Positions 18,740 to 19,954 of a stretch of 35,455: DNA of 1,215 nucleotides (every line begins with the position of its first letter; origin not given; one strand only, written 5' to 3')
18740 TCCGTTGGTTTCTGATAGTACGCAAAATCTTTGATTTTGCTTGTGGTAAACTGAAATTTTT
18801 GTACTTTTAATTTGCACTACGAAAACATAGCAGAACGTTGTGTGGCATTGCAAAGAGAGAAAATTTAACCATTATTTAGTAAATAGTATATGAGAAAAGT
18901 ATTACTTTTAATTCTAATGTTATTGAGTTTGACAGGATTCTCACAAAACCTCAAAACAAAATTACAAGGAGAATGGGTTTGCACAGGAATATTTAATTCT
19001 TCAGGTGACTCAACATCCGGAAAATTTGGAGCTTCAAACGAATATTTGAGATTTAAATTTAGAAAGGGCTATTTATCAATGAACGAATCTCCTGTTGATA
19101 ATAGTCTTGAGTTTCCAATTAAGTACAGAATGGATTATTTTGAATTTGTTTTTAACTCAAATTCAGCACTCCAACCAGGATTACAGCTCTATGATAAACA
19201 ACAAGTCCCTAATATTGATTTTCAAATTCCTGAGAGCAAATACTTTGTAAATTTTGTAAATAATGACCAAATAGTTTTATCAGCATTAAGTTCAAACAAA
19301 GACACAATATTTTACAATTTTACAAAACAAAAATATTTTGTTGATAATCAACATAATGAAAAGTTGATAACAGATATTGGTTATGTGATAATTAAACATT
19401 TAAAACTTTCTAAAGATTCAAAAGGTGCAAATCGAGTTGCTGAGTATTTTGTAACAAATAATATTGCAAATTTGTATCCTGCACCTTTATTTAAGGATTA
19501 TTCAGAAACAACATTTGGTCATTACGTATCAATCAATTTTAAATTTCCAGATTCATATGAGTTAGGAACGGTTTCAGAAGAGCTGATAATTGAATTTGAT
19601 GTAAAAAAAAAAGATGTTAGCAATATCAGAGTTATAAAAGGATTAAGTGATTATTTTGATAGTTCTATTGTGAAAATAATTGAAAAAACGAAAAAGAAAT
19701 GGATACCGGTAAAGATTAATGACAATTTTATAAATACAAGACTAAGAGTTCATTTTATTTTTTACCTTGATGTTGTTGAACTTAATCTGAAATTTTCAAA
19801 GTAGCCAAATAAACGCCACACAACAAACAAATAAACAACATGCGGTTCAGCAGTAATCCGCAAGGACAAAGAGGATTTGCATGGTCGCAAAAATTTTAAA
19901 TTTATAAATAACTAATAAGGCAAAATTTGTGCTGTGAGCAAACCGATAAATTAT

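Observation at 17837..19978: Integron-style gene-cassette array with no visible integrase: each unit's 5' core matches the inverse core at its own 3' end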

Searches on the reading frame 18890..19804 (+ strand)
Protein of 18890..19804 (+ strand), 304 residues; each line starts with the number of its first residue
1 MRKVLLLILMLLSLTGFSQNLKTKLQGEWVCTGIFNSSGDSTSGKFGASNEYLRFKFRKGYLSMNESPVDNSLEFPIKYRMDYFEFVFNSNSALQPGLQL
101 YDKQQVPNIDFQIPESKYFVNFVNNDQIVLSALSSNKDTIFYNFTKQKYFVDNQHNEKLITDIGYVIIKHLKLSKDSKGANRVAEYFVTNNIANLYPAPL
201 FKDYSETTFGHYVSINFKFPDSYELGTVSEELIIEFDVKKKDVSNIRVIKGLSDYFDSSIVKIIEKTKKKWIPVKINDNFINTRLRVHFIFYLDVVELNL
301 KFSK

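Call 9: search_protein_families(library=pfam, proteins=[window:18890-19804:+], max_evalue=0.01)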
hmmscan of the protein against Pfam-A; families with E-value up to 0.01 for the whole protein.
window:18890-19804:+ (304 aa): 0 families

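Call 15: find_encoding_contigs(protein=window:18890-19804:+, flank=10000, max_places=10)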
Protein window:18890-19804:+ (304 aa): 7 contigs read that carry it; 6 places shown.
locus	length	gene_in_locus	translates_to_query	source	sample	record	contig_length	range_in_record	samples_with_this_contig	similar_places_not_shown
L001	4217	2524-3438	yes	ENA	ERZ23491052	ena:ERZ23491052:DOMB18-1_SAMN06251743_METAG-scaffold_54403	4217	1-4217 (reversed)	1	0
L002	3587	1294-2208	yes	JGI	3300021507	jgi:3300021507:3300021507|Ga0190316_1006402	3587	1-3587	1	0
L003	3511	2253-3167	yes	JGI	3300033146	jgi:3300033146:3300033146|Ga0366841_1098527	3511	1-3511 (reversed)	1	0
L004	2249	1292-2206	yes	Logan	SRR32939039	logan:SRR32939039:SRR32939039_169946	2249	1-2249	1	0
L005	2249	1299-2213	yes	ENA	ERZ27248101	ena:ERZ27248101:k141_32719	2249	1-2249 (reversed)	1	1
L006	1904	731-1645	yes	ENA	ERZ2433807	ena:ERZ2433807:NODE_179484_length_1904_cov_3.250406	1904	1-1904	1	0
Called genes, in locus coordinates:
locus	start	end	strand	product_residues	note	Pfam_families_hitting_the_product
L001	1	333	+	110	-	?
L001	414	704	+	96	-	-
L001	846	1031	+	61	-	-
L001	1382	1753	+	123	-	-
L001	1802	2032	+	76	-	-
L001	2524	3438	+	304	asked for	-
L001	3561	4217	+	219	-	?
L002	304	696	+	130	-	-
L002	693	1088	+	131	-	-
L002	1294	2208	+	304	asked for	-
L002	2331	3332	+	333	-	PF08902:DUF1848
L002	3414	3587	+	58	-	?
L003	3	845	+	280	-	?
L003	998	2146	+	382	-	PF00578:AhpC-TSA, PF08534:Redoxin (weak)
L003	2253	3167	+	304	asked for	-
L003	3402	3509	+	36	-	?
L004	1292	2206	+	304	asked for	-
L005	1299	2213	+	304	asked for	-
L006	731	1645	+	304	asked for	-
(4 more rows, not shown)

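Call 33: find_homologous_proteins(query=window:18890-19804:+, max_evalue=0.001)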
Query window:18890-19804:+ (304 aa): 12 proteins with E <= 0.001 among 1153 candidates.
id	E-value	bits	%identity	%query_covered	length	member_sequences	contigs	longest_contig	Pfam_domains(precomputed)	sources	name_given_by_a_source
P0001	3.1e-195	665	100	100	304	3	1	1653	-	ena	-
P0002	4.8e-173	592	89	100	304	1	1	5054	-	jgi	jgi:hypothetical protein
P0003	1.9e-172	590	88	99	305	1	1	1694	-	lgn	-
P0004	1.3e-168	578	85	99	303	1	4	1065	-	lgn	-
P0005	4.6e-160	550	82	100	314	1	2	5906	-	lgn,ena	-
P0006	4.3e-155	533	81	99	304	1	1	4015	-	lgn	-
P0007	1.6e-113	397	59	98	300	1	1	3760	-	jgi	jgi:hypothetical protein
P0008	1.0e-79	286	48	98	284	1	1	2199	-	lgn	-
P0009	6.0e-79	283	46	100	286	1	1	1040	-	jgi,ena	jgi:hypothetical protein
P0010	2.2e-78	282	46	100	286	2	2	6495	-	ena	-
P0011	2.9e-72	261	44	99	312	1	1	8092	-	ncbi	ncbi:MAG: hypothetical protein WAU24_14350 [Chitinophagaceae bacterium]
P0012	7.3e-28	116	28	96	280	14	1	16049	-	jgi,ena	jgi:hypothetical protein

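Call 34: find_encoding_contigs(protein=P0002, flank=10000, max_places=4)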
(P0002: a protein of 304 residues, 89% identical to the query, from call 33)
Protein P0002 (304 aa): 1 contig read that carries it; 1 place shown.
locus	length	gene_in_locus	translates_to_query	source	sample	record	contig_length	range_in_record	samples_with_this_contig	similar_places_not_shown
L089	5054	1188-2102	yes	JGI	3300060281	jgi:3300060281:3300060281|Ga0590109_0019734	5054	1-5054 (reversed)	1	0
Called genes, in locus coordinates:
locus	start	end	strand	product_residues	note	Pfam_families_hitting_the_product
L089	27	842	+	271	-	-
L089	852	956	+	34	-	-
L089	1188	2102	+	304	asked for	-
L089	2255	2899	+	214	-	-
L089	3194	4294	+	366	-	-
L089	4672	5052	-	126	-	?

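Call 35: find_encoding_contigs(protein=P0005, flank=10000, max_places=4)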
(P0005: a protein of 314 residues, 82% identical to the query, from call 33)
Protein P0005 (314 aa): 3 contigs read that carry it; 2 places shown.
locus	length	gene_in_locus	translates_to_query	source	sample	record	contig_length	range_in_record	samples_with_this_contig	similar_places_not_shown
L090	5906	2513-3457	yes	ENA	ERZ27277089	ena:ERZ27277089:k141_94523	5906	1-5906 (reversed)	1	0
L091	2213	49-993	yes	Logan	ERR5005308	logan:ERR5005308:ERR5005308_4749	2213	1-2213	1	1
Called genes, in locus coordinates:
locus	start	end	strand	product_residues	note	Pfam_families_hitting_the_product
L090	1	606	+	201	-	?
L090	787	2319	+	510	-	PF04187:Cofac_haem_bdg (faint)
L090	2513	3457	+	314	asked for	-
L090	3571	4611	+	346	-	PF13187:Fer4_9 (weak)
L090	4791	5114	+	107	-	-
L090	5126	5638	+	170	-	-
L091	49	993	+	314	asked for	-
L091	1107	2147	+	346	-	PF13187:Fer4_9 (weak)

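Call 36: find_encoding_contigs(protein=P0010, flank=10000, max_places=4)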
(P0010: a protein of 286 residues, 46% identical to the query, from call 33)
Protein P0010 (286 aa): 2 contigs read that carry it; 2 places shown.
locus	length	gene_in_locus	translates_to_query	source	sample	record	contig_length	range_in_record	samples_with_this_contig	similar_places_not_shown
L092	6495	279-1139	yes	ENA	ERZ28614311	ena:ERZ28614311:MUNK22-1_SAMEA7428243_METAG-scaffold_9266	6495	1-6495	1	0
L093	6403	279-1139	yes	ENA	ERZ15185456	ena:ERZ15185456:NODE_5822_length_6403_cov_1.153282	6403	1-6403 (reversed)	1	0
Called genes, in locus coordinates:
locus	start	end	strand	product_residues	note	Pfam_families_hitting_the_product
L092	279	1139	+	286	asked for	-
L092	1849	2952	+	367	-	PF13776:DUF4172, PF02661:Fic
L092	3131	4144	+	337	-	PF07676:PD40 (faint)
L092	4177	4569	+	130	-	PF08332:CaMKII_AD (weak), PF13474:SnoaL_3, PF14534:DUF4440, PF12680:SnoaL_2 (weak)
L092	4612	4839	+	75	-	-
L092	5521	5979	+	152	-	PF20541:DUF6756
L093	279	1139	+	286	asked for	-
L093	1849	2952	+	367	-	PF13776:DUF4172, PF02661:Fic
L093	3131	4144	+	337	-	PF07676:PD40 (faint)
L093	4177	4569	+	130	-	PF08332:CaMKII_AD (weak), PF13474:SnoaL_3, PF14534:DUF4440, PF12680:SnoaL_2 (weak)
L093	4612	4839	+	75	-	-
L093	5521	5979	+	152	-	PF20541:DUF6756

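Call 37: find_encoding_contigs(protein=P0011, flank=10000, max_places=4)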
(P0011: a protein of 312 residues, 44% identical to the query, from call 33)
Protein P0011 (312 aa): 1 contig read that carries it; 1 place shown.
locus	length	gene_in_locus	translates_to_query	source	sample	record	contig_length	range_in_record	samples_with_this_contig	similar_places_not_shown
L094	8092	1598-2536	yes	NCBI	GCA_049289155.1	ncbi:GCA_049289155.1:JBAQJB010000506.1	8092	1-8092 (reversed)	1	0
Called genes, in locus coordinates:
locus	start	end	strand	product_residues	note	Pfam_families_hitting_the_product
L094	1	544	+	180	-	?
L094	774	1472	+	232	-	-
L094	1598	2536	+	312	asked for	-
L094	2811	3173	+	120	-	PF05973:Gp49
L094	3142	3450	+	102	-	PF13560:HTH_31 (weak), PF12844:HTH_19, PF01381:HTH_3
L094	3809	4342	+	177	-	-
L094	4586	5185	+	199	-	PF07719:TPR_2 (faint), PF13181:TPR_8 (faint), PF23914:TPR_CcmH_CycH (weak)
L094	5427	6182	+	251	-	PF14081:DUF4262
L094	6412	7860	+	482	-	PF07494:Reg_prop (faint)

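Call 39: find_encoding_contigs(protein=P0012, flank=10000, max_places=6)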
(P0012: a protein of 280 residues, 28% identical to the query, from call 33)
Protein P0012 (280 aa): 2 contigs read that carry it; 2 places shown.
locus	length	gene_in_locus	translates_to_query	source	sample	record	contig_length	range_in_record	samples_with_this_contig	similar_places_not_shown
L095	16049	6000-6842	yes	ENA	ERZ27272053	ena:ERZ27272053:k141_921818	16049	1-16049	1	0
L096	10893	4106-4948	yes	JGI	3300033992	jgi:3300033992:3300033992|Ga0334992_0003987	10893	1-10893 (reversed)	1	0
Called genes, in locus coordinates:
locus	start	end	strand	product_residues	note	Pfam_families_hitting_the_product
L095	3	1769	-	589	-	?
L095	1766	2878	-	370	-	PF14054:DUF4249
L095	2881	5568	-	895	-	PF13620:CarboxypepD_reg, PF13715:CarbopepD_reg_2, PF07715:Plug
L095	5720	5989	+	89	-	PF13620:CarboxypepD_reg (weak), PF13715:CarbopepD_reg_2 (weak)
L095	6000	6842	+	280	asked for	-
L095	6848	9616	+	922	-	PF13620:CarboxypepD_reg, PF13715:CarbopepD_reg_2, PF07715:Plug (faint), PF01835:MG2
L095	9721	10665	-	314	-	-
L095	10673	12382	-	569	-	PF12771:SusD-like_2, PF12741:SusD-like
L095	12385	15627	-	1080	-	PF13620:CarboxypepD_reg, PF13715:CarbopepD_reg_2, PF07715:Plug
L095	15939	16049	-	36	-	?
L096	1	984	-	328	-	?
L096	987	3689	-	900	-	PF13620:CarboxypepD_reg, PF13715:CarbopepD_reg_2, PF07715:Plug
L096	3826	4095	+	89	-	PF13620:CarboxypepD_reg (weak), PF13715:CarbopepD_reg_2 (weak)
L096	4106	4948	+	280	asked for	-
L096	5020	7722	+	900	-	PF13620:CarboxypepD_reg, PF13715:CarbopepD_reg_2, PF07715:Plug (faint), PF01835:MG2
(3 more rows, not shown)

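Call 41: find_homologous_proteins(query=L003:3-842:+, max_evalue=1e-20)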
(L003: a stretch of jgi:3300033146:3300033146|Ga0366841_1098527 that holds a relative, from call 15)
Query L003:3-842:+ (280 aa): 4158 proteins with E <= 1e-20 among 5627 candidates; the best 120 are listed.
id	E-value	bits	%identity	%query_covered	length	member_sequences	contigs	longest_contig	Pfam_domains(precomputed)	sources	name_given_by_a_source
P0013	8.9e-90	319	55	98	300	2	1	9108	PF07228.18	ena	-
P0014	3.5e-87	310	61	80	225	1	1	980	PF07228.18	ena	-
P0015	4.3e-85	303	54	95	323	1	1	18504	PF07228.18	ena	-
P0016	6.3e-84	300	53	95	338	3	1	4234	PF07228.18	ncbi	-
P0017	7.2e-83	296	50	98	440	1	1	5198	PF13596.13,PF08447.19,PF13426.14,PF08448.17,PF00989.32,PF07228.18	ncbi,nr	ncbi:MAG: PAS domain-containing protein, partial [Bacteroidota bacterium]|nr:PAS domain-containing p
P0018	6.3e-79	283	51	93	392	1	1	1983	PF07228.18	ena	-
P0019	2.7e-78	281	51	93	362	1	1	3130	PF07228.18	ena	-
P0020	4.9e-78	280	51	92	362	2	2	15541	PF07228.18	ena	-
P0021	7.7e-78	280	49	97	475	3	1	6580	PF20966.3,PF20969.3,PF07228.18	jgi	-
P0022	1.0e-77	279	49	90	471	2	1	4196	PF07228.18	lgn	-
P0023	1.4e-77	279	48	90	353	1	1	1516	PF07228.18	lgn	-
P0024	3.9e-77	277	50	96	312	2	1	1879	PF07228.18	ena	-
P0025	5.8e-77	277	50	95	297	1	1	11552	PF07228.18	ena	-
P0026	6.5e-77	277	49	93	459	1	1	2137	PF07228.18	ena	-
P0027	8.1e-77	276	49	90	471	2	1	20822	PF07228.18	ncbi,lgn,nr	ncbi:MAG: SpoIIE family protein phosphatase [Bacteroidales bacterium]|nr:SpoIIE family protein phosp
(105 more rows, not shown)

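Call 62: search_protein_families(library=pfam, proteins=[L090:1-603:+, L094:2-541:+, L089:27-839:+, L089:4672-5052:-, L094:774-1469:+, L089:2255-2896:+, L089:3194-4291:+], max_evalue=0.01)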
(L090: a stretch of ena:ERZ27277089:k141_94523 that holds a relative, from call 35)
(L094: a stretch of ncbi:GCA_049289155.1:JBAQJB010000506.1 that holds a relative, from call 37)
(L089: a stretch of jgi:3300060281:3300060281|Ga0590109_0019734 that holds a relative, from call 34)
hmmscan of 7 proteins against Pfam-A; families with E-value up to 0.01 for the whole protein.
L090:1-603:+ (201 aa): 0 families

L094:2-541:+ (180 aa): 0 families

L089:27-839:+ (271 aa): 0 families

L089:4672-5052:- (126 aa): 0 families

L094:774-1469:+ (232 aa): 1 family
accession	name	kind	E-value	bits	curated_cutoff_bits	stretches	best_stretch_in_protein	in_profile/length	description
PF24733.1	DUF7684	-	0.00027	21.1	26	1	87-117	79-109/135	Domain of unknown function (DUF7684)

L089:2255-2896:+ (214 aa): 1 family
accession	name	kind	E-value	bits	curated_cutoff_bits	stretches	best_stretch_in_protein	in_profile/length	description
PF03544.19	TonB_C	-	0.00016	22.5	24.6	1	140-199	13-72/79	Gram-negative bacterial TonB protein C-terminal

L089:3194-4291:+ (366 aa): 0 families

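Call 75: find_homologous_proteins(query=L094:2811-3170:+, max_evalue=1e-15)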
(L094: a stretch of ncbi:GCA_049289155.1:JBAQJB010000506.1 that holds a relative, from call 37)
Query L094:2811-3170:+ (120 aa): 2515 proteins with E <= 1e-15 among 2676 candidates; the best 120 are listed.
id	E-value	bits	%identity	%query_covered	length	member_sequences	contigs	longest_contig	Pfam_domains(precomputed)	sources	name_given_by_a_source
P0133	9.9e-70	250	96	100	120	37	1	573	PF05973.21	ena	-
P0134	2.9e-65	236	88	100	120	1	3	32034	PF05973.21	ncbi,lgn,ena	-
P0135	3.6e-65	235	88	100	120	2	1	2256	PF05973.21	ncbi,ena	-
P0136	8.3e-63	228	87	100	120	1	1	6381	PF05973.21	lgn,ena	-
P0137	6.9e-59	215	80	100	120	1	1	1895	PF05973.21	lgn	-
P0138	1.4e-57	211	76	100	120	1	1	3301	PF05973.21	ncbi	-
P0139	6.7e-57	209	82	95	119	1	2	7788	PF05973.21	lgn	-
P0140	6.6e-56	205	75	100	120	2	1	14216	PF05973.21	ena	-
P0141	7.2e-55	202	77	98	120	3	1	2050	PF05973.21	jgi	jgi:phage-related protein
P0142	5.2e-53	196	70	100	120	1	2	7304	PF05973.21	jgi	jgi:phage-related protein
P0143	1.9e-52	194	71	97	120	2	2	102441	PF05973.21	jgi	-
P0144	2.4e-52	194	73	100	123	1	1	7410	PF05973.21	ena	-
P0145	5.9e-49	183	65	100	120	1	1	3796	PF05973.21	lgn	-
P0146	1.2e-48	182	70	96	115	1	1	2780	PF05973.21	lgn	-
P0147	7.6e-47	176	64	97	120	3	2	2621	PF05973.21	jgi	-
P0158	5.3e-39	151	59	87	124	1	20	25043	PF05973.21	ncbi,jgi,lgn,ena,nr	ncbi:MAG TPA: addiction module toxin RelE [Flavobacterium sp.]|nr:addiction module toxin RelE [Flavo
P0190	7.1e-36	141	59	94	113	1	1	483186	PF05973.21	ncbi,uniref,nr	ncbi:type II toxin-antitoxin system RelE/ParE family toxin [Algoriphagus sp. H41]|uniref:Type II tox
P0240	3.8e-34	135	57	92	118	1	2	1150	PF05973.21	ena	-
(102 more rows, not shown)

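Call 76: find_encoding_contigs(protein=P0134, flank=10000, max_places=4)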
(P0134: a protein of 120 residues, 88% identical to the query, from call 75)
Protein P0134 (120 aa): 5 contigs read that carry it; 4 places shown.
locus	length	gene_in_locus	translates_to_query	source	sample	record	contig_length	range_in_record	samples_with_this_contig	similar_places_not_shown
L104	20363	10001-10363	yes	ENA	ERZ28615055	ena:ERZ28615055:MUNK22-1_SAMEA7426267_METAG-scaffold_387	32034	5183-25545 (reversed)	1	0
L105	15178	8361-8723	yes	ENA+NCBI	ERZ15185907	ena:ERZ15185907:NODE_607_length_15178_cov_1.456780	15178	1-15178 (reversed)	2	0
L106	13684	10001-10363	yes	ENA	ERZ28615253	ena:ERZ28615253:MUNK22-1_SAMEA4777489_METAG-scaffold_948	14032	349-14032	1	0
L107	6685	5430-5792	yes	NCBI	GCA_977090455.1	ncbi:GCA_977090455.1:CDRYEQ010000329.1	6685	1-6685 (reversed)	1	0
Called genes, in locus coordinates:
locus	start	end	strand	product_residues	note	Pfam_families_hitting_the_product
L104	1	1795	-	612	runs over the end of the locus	PF20695:UbiD_N, PF01977:UbiD, PF20696:UbiD_C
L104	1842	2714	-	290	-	PF13505:OMP_b-brl, PF19573:DUF6089 (faint)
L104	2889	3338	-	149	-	PF00313:CSD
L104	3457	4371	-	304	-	PF01073:3Beta_HSD, PF01370:Epimerase, PF02719:Polysacc_synt_2, PF04321:RmlD_sub_bind, PF07993:NAD_binding_4, PF13460:NAD_binding_10, PF16363:GDP_Man_Dehyd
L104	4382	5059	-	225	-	PF01507:PAPS_reduct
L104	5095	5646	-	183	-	PF00210:Ferritin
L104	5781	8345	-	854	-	PF13620:CarboxypepD_reg (weak), PF13715:CarbopepD_reg_2, PF07715:Plug (faint), PF00593:TonB_dep_Rec_b-barrel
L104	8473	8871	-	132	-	PF26622:DUF8199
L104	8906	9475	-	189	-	PF02525:Flavodoxin_2, PF03358:FMN_red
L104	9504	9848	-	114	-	PF01521:Fe-S_biosyn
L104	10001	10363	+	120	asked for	PF05973:Gp49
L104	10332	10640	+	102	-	PF13560:HTH_31 (weak), PF12844:HTH_19, PF01381:HTH_3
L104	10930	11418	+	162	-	PF25589:DUF7935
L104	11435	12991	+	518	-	PF01642:MM_CoA_mutase, PF06368:Met_asp_mut_E (weak)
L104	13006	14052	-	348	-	PF11751:PorP_SprF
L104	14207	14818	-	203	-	PF08889:WbqC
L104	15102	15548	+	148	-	PF03168:LEA_2 (weak)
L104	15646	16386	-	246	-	PF19567:CpsB_CapC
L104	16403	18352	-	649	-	PF00106:adh_short (faint), PF01073:3Beta_HSD, PF01370:Epimerase, PF02719:Polysacc_synt_2, PF04321:RmlD_sub_bind, PF08659:KR (faint), PF16363:GDP_Man_Dehyd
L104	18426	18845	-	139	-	PF02397:Bac_transf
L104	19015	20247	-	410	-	PF01041:DegT_DnrJ_EryC1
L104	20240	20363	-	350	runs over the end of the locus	PF00534:Glycos_transf_1, PF13692:Glyco_trans_1_4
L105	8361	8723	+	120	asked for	PF05973:Gp49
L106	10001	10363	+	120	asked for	PF05973:Gp49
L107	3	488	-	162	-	?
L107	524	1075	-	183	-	PF00210:Ferritin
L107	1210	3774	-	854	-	PF13620:CarboxypepD_reg (weak), PF13715:CarbopepD_reg_2, PF07715:Plug (faint), PF00593:TonB_dep_Rec_b-barrel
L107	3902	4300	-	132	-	PF26622:DUF8199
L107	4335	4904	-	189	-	PF02525:Flavodoxin_2, PF03358:FMN_red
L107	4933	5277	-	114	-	PF01521:Fe-S_biosyn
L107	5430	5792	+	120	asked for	PF05973:Gp49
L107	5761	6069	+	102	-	PF13560:HTH_31 (weak), PF12844:HTH_19, PF01381:HTH_3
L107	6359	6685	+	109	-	?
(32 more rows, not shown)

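Call 77: find_encoding_contigs(protein=P0143, flank=10000, max_places=4)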
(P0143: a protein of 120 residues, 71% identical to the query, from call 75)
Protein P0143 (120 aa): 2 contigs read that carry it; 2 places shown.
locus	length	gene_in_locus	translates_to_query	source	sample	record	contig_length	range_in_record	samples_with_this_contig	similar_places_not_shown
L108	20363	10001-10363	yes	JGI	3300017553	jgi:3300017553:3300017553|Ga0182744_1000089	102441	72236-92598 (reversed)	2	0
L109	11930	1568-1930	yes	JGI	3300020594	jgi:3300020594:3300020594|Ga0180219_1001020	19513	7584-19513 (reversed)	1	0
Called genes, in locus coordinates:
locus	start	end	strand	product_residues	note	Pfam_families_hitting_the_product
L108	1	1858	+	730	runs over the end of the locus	PF18764:nos_propeller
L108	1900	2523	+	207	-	-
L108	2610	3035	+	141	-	PF05573:NosL (weak)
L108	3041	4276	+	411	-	PF22842:Pel9A-like_beta_helix (weak), PF05048:NosD (weak), PF13229:Beta_helix, PF05048:NosD, PF13229:Beta_helix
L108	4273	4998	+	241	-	PF02463:SMC_N (faint), PF00005:ABC_tran, PF13304:AAA_21 (faint)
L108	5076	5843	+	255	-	PF12679:ABC2_membrane_2 (weak)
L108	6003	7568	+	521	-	PF18928:DUF5677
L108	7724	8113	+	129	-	-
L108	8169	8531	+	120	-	PF05973:Gp49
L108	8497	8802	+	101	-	PF13560:HTH_31, PF12844:HTH_19, PF01381:HTH_3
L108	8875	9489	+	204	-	-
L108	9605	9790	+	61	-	-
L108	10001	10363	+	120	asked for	PF05973:Gp49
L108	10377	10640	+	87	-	PF13560:HTH_31, PF12844:HTH_19 (weak), PF01381:HTH_3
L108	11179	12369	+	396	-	-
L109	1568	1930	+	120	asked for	PF05973:Gp49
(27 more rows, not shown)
